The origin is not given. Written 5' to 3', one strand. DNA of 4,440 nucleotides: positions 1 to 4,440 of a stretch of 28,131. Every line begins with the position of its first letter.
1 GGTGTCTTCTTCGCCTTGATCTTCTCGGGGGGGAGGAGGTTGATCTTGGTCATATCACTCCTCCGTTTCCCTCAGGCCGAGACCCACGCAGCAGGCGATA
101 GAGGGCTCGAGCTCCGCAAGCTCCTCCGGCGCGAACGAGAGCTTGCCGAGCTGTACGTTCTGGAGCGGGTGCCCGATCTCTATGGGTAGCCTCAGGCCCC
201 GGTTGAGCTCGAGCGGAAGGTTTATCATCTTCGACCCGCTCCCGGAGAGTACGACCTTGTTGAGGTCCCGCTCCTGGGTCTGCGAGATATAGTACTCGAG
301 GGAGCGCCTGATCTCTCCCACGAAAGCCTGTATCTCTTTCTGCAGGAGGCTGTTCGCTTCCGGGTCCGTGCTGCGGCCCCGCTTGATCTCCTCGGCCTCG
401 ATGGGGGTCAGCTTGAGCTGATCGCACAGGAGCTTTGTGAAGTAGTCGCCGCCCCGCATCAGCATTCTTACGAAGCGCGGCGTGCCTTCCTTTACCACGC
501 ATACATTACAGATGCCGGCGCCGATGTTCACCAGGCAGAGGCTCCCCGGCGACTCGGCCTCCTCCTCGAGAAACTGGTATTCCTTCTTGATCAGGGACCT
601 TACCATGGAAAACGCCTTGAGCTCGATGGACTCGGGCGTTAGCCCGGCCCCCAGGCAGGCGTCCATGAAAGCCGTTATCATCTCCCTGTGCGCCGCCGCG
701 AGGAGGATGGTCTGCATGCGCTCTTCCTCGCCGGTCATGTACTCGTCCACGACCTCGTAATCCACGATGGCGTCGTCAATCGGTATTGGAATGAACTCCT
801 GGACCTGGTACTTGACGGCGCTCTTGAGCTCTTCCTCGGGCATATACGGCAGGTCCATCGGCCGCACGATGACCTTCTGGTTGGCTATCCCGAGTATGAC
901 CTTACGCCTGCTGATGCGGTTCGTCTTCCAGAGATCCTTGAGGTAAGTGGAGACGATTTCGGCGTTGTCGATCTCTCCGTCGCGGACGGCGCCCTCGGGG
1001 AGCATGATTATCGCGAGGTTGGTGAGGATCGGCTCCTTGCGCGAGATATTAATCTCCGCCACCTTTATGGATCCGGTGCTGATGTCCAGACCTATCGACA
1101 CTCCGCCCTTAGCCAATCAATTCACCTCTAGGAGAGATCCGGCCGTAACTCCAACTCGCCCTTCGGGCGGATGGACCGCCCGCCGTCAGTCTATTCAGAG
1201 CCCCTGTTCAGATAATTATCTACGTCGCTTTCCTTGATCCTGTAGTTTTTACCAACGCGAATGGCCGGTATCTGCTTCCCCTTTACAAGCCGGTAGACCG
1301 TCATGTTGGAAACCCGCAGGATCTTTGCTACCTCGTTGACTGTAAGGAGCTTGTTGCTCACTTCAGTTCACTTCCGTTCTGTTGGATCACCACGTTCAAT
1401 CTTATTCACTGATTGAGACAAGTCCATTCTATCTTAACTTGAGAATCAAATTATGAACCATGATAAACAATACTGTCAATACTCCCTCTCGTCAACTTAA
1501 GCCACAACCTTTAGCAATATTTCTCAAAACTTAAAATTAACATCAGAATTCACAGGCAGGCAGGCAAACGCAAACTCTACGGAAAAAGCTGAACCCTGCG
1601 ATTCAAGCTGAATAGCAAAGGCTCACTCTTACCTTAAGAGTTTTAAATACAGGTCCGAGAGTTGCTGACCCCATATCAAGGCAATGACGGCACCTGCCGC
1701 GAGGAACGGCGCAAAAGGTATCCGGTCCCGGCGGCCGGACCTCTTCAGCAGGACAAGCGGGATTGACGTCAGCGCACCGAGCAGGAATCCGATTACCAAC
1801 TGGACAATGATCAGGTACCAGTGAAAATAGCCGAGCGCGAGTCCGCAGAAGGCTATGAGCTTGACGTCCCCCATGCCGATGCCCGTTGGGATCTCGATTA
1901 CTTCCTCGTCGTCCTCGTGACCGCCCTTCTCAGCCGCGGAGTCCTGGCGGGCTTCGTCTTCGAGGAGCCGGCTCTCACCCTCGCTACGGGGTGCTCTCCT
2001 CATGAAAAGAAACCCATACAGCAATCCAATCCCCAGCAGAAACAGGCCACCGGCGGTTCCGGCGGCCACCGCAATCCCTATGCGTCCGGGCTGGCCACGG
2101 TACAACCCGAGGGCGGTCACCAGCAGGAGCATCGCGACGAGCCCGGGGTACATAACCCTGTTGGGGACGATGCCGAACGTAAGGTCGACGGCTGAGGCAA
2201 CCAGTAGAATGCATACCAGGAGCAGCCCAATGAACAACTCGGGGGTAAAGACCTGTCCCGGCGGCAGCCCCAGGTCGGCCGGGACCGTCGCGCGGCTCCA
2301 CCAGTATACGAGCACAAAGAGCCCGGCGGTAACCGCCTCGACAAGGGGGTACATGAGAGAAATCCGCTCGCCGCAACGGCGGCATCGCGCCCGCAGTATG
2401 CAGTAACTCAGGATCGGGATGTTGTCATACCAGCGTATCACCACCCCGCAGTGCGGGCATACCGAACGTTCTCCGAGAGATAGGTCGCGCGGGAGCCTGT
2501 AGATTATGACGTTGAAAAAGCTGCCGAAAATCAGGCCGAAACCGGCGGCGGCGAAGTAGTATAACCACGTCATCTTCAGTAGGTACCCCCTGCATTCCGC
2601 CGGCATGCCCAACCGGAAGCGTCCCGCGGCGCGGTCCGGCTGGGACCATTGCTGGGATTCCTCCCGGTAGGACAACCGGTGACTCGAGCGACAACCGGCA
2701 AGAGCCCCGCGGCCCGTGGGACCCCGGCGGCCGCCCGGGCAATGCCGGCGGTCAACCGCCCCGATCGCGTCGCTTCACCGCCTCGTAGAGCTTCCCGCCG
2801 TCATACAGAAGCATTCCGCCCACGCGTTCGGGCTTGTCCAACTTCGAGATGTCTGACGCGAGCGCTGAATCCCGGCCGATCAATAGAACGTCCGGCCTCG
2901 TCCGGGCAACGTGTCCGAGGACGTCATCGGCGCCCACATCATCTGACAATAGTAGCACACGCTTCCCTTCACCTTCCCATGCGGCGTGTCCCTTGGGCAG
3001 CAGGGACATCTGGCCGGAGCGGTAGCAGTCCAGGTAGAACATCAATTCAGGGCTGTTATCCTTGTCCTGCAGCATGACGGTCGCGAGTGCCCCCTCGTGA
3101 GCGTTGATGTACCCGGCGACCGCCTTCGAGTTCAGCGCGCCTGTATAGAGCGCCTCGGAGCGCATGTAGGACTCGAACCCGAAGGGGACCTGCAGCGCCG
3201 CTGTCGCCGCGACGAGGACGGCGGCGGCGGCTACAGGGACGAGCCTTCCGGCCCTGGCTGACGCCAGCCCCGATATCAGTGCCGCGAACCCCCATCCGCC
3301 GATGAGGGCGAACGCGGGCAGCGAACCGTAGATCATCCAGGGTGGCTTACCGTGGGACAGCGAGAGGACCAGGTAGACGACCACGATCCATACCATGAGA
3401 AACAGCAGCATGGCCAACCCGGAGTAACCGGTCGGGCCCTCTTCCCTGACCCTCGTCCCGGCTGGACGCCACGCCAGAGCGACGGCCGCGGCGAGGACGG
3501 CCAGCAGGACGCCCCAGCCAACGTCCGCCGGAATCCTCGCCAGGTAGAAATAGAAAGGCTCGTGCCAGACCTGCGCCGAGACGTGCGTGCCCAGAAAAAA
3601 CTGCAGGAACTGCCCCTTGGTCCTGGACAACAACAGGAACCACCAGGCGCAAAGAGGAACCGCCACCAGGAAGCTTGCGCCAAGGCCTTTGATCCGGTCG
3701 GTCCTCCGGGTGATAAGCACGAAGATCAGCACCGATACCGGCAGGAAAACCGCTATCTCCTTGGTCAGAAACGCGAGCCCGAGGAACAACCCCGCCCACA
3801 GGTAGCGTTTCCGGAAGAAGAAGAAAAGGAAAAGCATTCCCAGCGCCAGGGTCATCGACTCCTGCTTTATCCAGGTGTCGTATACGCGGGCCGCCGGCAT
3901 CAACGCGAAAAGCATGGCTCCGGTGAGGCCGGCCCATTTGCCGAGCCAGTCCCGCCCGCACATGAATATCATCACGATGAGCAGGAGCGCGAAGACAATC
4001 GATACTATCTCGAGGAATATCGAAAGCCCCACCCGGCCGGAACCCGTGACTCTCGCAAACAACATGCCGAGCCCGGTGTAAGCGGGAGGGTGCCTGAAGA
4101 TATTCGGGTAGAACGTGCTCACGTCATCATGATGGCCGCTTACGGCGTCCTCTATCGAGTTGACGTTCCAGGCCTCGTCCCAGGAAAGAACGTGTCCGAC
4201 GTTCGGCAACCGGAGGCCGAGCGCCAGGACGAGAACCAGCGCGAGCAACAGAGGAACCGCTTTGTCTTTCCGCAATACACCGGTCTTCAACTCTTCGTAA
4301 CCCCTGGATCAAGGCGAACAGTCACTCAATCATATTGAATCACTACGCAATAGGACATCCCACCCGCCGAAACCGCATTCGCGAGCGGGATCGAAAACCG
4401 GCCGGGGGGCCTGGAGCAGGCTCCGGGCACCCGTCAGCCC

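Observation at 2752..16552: pilA-linked 14-kb island of four GT-C-type enzymes, a GT2 and four methylating enzymes: candidate new pilin glyco-methylation system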

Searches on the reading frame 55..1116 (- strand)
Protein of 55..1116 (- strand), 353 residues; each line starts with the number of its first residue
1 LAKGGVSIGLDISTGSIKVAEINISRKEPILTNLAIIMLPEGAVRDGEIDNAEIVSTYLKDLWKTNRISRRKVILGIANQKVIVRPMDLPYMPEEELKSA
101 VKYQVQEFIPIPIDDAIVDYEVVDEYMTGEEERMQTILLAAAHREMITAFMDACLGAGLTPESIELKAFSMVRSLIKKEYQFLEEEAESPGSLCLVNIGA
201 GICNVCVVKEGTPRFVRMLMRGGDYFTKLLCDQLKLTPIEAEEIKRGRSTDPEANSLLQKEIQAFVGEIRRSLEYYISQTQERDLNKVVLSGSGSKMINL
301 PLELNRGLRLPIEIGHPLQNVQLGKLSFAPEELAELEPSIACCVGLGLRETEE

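Call 9: search_protein_families(library=pfam, proteins=[window:55-1116:-], max_evalue=0.001)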
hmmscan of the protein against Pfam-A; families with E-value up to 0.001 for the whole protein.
window:55-1116:- (353 aa): 2 families
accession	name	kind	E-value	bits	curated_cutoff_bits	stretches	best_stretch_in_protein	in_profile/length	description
PF11104.14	PilM_2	-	9.9e-47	159.9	27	1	9-350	1-339/340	Type IV pilus assembly protein PilM;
PF14450.12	FtsA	-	6e-09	36.8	31.8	1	194-318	1-113/127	Cell division protein FtsA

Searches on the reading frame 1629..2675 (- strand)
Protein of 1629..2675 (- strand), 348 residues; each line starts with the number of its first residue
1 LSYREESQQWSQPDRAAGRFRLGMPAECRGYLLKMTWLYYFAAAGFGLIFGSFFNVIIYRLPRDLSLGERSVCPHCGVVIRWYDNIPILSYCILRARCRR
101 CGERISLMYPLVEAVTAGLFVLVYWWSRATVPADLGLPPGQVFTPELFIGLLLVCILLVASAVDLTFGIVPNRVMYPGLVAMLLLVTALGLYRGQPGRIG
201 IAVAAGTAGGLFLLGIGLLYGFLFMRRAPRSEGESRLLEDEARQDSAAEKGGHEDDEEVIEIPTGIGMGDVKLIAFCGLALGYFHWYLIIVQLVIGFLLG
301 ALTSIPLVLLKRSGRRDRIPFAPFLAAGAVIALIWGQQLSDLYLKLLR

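Call 9: search_protein_families(library=pfam, proteins=[window:1629-2675:-], max_evalue=0.001)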
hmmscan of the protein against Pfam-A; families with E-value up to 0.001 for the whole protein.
window:1629-2675:- (348 aa): 2 families
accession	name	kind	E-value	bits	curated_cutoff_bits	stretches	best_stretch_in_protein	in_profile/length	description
PF06750.18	A24_N_bact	-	1.4e-31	108.8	23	1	46-125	2-82/84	Bacterial Peptidase A24 N-terminal domain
PF01478.23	Peptidase_A24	-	2e-10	41.5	26.5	1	151-304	1-103/104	Type IV leader peptidase family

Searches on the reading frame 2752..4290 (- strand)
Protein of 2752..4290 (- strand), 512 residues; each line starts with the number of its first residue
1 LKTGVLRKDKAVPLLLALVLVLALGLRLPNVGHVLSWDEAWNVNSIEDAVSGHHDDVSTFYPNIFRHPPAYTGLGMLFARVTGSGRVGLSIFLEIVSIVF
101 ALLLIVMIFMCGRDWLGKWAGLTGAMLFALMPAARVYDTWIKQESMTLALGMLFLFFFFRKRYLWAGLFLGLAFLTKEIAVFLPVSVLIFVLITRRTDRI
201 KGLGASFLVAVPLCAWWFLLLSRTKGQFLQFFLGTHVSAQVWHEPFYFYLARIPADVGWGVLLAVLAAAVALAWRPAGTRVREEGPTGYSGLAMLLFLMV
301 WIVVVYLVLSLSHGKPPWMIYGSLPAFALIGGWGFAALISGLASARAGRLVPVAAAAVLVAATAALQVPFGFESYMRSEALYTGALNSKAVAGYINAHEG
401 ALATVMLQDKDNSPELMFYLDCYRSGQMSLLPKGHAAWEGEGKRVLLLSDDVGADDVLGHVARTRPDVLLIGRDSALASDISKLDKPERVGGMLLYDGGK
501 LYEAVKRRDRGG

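Call 5: search_protein_families(library=pfam, proteins=[window:2752-4290:-], max_evalue=0.01)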
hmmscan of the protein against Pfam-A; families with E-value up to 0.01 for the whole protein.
window:2752-4290:- (512 aa): 2 families
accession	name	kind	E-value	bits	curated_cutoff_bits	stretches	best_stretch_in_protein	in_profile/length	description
PF13231.12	PMT_2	-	1.9e-10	41.6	26.1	1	67-214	2-154/160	Dolichyl-phosphate-mannose-protein mannosyltransferase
PF09594.16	GT87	-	5.7e-05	23.4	25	1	68-297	4-232/237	Glycosyltransferase family 87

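Call 8: search_protein_families(library=ncbifam, proteins=[window:2752-4290:-], max_evalue=0.01)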
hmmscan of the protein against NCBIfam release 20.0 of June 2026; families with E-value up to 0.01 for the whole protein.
window:2752-4290:- (512 aa): 2 families
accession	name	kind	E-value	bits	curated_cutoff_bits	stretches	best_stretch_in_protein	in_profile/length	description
NF046093.1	AZOBR_p60025_fam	subfamily_domain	1.1e-08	34.6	150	1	96-213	115-231/232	AZOBR_p60025 family cell surface glycopolymer formation protein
TIGR04154.1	archaeo_STT3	subfamily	1.6e-05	23.5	450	1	65-134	67-139/831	oligosaccharyl transferase, archaeosortase A system-associated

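Call 31: find_homologous_proteins(query=window:2752-4290:-, max_evalue=0.00001)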
Query window:2752-4290:- (512 aa): 36 proteins with E <= 0.00001 among 8000 candidates.
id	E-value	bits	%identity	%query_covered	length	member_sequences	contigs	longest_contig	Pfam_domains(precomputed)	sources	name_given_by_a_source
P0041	0.0e+0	1137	100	100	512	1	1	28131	PF13231.13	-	-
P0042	3.0e-178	612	57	94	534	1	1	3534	PF13231.13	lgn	-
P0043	2.0e-171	589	55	92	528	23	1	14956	PF13231.13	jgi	jgi:4-amino-4-deoxy-L-arabinose transferase-like glycosyltransferase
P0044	1.0e-157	544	52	94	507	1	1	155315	PF13231.13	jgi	-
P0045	1.1e-157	544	52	94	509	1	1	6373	PF13231.13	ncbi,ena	-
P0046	2.1e-156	540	52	94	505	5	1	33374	PF13231.13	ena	-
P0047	7.0e-156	538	51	100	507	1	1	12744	PF13231.13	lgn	-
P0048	1.1e-145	504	53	84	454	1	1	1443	PF13231.13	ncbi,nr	ncbi:MAG: glycosyltransferase family 39 protein, partial [Actinomycetia bacterium]|nr:glycosyltransf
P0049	1.1e-142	495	48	97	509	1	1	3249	PF13231.13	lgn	-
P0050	2.2e-142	494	53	84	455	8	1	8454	PF13231.13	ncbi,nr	ncbi:MAG: glycosyltransferase family 39 protein, partial [Actinomycetia bacterium]|nr:glycosyltransf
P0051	1.8e-138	481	49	96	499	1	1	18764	PF09594.17,PF13231.13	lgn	-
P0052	2.0e-134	467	47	93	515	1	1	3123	PF13231.13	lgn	-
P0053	1.4e-133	464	46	94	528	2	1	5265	PF13231.13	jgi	-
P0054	1.2e-127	445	42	98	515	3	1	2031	PF09594.17,PF13231.13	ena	-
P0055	6.8e-125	436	48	82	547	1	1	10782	PF09594.17,PF13231.13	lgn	-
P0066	4.9e-106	374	40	98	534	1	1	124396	PF13231.13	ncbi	ncbi:MAG: glycosyltransferase family 39 protein [Actinomycetota bacterium]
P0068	6.3e-104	367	40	94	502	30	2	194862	PF09594.17,PF13231.13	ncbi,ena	-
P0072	8.6e-100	353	39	97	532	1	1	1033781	PF13231.13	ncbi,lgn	-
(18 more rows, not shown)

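Call 32: find_encoding_contigs(protein=P0072, flank=10000, max_places=1)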
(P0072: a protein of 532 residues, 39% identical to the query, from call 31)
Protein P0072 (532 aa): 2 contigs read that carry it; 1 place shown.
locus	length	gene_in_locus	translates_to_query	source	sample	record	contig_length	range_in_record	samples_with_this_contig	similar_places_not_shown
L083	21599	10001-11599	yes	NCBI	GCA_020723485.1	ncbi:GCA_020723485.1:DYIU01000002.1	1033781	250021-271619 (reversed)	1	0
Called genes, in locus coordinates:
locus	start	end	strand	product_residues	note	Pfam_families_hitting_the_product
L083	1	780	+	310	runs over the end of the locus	PF00294:PfkB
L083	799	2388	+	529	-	PF00069:Pkinase, PF07714:PK_Tyr_Ser-Thr, PF01636:APH (faint), PF03793:PASTA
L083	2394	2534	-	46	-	-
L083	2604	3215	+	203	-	PF01661:Macro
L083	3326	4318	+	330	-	PF13187:Fer4_9 (faint), PF12837:Fer4_6 (faint), PF13237:Fer4_10 (weak), PF14697:Fer4_21, PF12838:Fer4_7 (weak), PF00037:Fer4 (weak), PF12797:Fer4_2 (weak)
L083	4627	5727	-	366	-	-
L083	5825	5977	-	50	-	-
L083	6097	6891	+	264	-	PF05401:NodS (weak), PF13649:Methyltransf_25, PF13847:Methyltransf_31 (weak), PF08241:Methyltransf_11, PF08242:Methyltransf_12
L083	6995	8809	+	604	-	PF17389:Bac_rhamnosid6H, PF22422:MGH1-like_GH (weak), PF17390:Bac_rhamnosid_C (weak)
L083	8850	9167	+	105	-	-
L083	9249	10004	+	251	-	PF00149:Metallophos, PF12850:Metallophos_2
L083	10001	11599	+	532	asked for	PF13231:PMT_2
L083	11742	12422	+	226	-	-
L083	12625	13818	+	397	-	PF00438:S-AdoMet_synt_N, PF02772:S-AdoMet_synt_M, PF02773:S-AdoMet_synt_C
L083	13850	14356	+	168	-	PF01327:Pep_deformylase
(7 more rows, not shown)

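Call 33: find_encoding_contigs(protein=P0066, flank=10000, max_places=1)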
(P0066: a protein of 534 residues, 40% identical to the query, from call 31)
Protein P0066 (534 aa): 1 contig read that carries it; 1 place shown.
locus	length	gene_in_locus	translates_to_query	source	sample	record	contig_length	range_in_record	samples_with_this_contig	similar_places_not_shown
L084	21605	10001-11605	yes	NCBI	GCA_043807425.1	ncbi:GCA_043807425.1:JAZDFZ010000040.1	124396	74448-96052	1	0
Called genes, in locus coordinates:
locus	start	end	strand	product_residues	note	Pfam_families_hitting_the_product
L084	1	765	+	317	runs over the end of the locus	-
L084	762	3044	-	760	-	PF24684:Vgb_lyase, PF01436:NHL (faint), PF24684:Vgb_lyase, PF18986:DUF5719 (weak)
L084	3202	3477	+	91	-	PF02604:PhdYeFM_antitox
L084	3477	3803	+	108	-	PF05016:ParE_toxin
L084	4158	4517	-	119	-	-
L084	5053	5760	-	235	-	PF00005:ABC_tran, PF13304:AAA_21 (faint)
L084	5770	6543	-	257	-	PF00005:ABC_tran, PF13304:AAA_21 (faint), PF12399:BCA_ABC_TP_C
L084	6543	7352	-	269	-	PF02653:BPD_transp_2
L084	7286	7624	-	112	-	PF02653:BPD_transp_2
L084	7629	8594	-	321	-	PF02653:BPD_transp_2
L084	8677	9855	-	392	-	PF13433:Peripla_BP_5, PF13458:Peripla_BP_6, PF01094:ANF_receptor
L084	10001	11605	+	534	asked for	PF13231:PMT_2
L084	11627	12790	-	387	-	PF13433:Peripla_BP_5, PF13458:Peripla_BP_6, PF01094:ANF_receptor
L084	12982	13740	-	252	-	PF00977:His_biosynth, PF01207:Dus (faint), PF02581:TMP-TENI (faint), PF05690:ThiG (faint)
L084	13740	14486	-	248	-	PF00977:His_biosynth, PF01207:Dus (faint)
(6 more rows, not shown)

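Call 34: find_encoding_contigs(protein=P0068, flank=10000, max_places=1)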
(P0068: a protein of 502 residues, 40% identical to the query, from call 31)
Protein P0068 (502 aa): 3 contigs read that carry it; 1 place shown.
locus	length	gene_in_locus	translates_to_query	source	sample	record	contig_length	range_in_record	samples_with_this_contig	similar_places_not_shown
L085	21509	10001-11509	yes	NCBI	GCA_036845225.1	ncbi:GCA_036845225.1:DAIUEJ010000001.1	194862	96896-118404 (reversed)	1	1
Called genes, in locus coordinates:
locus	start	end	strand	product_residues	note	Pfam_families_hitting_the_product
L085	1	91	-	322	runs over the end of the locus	-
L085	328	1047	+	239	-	-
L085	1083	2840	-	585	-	PF00149:Metallophos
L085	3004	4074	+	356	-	PF01791:DeoC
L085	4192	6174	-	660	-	PF18986:DUF5719 (weak), PF01551:Peptidase_M23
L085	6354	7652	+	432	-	PF02310:B12-binding, PF04055:Radical_SAM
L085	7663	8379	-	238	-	-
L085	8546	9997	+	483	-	PF11794:HpaB_N, PF03241:HpaB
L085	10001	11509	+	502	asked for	PF09594:GT87 (weak), PF13231:PMT_2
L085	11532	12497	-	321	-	PF13240:Zn_Ribbon_1 (weak)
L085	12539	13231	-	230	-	-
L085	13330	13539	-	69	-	-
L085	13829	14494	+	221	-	PF01726:LexA_DNA_bind, PF00717:Peptidase_S24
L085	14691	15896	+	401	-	PF00817:IMS, PF11798:IMS_HHH (weak), PF21999:IMS_HHH_1, PF11799:IMS_C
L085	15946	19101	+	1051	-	PF02811:PHP, PF07733:DNA_pol3_alpha, PF17657:DNA_pol3_finger, PF14579:HHH_6, PF01336:tRNA_anti-codon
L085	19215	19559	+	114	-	-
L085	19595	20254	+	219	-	-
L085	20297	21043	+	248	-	PF01553:Acyltransferase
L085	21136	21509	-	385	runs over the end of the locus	PF00266:Aminotran_5, PF01053:Cys_Met_Meta_PP (weak), PF01212:Beta_elim_lyase, PF01041:DegT_DnrJ_EryC1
